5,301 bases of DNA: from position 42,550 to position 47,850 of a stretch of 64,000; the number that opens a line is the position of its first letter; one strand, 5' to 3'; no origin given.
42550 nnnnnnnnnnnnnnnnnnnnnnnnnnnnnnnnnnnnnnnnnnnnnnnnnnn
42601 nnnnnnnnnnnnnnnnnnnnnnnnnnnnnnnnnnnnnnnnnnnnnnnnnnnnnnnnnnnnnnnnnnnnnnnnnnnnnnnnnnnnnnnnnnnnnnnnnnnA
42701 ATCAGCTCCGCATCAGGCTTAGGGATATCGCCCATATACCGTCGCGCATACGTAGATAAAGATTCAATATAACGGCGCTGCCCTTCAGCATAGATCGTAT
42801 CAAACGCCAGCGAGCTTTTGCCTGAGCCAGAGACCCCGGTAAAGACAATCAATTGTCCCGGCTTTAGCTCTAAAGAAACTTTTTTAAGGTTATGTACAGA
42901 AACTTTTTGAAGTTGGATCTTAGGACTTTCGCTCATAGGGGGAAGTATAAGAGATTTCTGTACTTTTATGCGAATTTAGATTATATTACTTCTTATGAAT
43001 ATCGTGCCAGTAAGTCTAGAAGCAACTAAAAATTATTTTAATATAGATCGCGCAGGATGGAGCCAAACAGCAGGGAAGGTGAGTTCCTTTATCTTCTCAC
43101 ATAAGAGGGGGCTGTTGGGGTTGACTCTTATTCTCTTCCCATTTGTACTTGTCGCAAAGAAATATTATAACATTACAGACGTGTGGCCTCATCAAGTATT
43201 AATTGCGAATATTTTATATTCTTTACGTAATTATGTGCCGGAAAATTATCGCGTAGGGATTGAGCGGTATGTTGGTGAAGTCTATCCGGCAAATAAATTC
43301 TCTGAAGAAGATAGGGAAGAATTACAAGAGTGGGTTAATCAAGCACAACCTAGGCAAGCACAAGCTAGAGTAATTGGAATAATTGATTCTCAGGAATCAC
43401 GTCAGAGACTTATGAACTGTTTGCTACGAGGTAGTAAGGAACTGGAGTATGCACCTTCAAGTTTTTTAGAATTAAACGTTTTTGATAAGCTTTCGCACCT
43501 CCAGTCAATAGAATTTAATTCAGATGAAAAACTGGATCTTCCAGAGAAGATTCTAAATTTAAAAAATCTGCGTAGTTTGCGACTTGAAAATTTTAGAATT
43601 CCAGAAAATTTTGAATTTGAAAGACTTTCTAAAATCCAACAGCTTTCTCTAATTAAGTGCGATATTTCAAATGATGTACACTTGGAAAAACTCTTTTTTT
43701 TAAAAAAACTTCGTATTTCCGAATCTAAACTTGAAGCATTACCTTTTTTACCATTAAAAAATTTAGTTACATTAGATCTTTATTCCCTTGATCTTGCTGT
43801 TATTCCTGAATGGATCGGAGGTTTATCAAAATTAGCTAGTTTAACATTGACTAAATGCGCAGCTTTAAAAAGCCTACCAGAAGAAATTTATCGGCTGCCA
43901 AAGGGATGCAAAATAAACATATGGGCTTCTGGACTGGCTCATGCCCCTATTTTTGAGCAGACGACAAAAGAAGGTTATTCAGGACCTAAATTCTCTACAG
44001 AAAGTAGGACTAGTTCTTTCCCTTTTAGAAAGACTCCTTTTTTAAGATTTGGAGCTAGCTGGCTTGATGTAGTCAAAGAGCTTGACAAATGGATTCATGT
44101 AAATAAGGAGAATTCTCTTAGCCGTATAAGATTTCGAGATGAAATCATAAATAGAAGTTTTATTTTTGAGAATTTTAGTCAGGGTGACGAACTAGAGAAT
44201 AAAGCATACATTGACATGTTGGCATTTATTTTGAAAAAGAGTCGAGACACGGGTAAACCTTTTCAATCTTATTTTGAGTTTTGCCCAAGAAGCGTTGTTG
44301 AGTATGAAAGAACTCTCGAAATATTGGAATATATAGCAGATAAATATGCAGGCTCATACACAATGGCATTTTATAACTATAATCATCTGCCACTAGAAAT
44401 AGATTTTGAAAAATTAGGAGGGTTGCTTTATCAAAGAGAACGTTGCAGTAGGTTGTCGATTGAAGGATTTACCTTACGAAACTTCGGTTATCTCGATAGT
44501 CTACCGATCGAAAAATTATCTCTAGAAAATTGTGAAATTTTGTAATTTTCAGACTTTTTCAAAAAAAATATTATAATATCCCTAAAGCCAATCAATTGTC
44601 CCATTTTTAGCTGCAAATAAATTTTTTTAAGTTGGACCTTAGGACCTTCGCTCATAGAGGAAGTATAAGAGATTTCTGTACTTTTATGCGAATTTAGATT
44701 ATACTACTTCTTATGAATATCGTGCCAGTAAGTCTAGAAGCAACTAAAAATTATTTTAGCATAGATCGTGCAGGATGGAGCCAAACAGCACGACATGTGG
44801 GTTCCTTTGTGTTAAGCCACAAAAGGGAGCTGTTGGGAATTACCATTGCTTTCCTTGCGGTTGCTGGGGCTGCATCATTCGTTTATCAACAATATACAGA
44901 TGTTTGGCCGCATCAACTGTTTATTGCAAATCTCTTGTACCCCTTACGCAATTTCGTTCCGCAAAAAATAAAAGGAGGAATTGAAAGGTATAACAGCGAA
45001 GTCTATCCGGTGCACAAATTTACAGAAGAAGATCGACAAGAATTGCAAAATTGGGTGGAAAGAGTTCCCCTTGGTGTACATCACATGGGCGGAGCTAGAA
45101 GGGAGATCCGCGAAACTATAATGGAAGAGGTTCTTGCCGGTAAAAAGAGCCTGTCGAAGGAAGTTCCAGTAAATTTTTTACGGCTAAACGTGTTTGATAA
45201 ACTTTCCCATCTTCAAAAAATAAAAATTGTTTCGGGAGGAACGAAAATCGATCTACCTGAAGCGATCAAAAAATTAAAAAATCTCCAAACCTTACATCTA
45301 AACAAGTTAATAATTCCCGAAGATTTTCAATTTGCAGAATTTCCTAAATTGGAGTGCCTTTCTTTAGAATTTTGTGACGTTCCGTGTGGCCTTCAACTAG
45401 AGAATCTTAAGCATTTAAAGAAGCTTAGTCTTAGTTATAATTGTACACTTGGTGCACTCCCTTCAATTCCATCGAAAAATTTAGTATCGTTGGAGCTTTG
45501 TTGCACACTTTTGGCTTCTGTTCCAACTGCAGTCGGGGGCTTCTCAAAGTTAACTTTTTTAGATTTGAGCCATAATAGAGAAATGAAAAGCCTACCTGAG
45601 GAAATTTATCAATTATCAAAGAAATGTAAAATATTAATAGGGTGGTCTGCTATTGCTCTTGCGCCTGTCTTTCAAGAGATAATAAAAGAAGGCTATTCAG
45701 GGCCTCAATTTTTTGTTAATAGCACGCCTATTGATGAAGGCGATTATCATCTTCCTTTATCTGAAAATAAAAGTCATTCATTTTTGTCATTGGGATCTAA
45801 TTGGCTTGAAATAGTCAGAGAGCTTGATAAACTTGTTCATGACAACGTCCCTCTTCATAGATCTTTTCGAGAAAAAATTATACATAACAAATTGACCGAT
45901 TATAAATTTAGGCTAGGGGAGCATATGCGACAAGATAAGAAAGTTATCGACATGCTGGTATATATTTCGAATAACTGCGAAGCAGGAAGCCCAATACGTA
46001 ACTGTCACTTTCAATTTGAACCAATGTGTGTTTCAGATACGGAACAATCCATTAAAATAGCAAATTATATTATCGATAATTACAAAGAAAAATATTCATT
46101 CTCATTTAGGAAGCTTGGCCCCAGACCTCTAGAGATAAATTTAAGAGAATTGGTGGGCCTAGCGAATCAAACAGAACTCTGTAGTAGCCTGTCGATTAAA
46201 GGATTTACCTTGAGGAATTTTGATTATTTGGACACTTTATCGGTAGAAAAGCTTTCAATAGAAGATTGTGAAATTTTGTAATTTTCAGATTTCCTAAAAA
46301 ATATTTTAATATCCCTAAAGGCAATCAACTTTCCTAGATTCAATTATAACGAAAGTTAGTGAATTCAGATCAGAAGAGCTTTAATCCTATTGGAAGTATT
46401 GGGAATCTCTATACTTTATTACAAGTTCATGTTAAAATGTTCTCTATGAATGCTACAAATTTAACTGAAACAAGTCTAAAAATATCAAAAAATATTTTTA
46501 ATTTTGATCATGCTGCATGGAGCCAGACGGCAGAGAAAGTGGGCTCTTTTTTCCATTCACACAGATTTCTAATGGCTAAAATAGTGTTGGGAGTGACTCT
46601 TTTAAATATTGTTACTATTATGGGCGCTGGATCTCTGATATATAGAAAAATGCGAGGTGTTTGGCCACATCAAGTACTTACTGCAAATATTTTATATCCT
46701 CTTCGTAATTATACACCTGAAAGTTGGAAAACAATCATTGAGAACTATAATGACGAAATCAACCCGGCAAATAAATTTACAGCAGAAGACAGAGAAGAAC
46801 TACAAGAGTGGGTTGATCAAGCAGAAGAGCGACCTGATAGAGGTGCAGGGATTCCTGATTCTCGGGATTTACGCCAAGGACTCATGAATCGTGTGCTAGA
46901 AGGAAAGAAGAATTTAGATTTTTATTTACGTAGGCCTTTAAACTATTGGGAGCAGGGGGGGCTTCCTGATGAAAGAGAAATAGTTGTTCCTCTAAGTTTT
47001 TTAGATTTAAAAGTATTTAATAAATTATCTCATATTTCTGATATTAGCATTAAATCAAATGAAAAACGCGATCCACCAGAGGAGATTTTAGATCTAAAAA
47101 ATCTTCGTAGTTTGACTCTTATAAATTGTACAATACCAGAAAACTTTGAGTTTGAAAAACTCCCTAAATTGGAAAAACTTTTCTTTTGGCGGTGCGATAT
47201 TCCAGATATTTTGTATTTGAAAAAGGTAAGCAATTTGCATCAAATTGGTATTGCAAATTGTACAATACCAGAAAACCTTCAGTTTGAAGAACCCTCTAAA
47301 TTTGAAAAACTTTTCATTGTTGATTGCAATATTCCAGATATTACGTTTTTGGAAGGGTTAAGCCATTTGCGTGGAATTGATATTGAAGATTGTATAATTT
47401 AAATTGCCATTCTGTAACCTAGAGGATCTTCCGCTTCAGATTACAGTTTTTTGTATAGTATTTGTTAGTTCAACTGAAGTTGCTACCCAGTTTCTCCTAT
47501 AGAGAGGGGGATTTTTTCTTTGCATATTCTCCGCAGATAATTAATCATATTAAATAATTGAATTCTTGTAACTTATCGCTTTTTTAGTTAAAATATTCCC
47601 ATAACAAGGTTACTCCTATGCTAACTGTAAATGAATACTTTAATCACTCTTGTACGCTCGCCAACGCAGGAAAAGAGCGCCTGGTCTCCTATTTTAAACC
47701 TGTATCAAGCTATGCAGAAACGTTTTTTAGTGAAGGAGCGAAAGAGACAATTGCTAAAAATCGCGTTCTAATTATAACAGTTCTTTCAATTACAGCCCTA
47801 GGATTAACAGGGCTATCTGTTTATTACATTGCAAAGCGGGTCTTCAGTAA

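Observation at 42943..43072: Sharp identity block: promoter, 5' UTR and codons 1-26 are ~97% identical between LRR genes 1 and 2, with much lower similarity beyond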

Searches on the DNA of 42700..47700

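Call 50: search_rna_families(source=window, start=42700, end=47700, threshold=evalue, max_evalue=1)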
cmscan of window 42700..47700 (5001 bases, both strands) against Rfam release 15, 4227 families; matches with E-value up to 1: 0.
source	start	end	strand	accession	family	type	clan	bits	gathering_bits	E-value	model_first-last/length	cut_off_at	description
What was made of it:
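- On Type III secretion mRNA signal or structured leader RNA: There is no Rfam match at E<=1 (call 50).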

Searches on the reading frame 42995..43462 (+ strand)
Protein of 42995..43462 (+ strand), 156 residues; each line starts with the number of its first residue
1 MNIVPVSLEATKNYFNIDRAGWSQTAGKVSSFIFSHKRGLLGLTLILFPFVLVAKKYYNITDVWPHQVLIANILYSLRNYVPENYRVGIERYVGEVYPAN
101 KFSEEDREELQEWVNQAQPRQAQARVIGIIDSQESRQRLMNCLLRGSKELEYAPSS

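Call 23: search_protein_representatives(alignment_id=A2)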
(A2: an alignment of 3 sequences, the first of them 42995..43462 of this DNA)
Query: 3 sequences, 156 profile positions. Proteins with E-value up to 0.001 (for the whole library): 4; up to 1e-10: 3; up to 1e-30: 3. The best 4 are listed.
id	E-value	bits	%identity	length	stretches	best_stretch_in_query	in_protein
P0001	2.4e-79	280.8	-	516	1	1-155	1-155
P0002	3.1e-79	280.4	-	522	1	1-156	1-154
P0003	6.4e-78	276.2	-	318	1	2-152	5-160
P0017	7.9e-07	45.2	-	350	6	44-79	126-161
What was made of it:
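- On Chlamydial F-box/BTB/U-box LRR families (NEX1, PEX1): The N-terminal 155-residue profile finds only the three paralogs among 1.84 billion representatives (call 23).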
